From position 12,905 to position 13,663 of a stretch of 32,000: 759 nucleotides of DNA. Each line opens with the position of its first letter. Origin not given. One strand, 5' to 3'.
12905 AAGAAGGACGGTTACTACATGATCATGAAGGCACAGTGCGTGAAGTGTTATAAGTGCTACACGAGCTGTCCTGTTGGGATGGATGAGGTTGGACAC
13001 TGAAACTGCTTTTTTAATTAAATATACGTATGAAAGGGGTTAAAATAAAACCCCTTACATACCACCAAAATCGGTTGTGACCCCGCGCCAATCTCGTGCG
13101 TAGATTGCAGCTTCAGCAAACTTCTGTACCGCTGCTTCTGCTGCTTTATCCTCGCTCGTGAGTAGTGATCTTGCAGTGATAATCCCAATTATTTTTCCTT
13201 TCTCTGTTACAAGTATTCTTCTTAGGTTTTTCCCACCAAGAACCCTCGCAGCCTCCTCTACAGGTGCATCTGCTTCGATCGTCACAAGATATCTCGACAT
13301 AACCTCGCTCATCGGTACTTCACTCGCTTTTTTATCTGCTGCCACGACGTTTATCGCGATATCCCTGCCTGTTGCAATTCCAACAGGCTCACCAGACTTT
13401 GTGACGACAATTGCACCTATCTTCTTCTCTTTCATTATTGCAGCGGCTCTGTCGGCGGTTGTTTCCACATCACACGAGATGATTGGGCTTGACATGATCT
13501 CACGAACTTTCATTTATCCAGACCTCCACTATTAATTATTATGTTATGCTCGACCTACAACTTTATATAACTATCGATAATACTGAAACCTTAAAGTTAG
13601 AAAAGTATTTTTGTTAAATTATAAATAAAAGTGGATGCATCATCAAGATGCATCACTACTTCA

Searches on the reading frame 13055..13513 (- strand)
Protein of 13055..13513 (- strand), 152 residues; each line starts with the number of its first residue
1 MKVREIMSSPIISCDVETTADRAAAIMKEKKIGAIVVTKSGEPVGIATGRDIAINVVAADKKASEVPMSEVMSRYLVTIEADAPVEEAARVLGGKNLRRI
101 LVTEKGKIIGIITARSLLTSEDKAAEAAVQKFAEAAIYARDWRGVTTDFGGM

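Call 10: search_protein_families(library=pfam, proteins=[window:13055-13513:-], max_evalue=0.01)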
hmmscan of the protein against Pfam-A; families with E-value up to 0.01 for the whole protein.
window:13055-13513:- (152 aa): 1 family
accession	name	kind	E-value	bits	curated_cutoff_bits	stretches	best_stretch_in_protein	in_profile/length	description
PF00571.33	CBS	-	1.5e-26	92.9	24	2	3-53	1-52/57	CBS domain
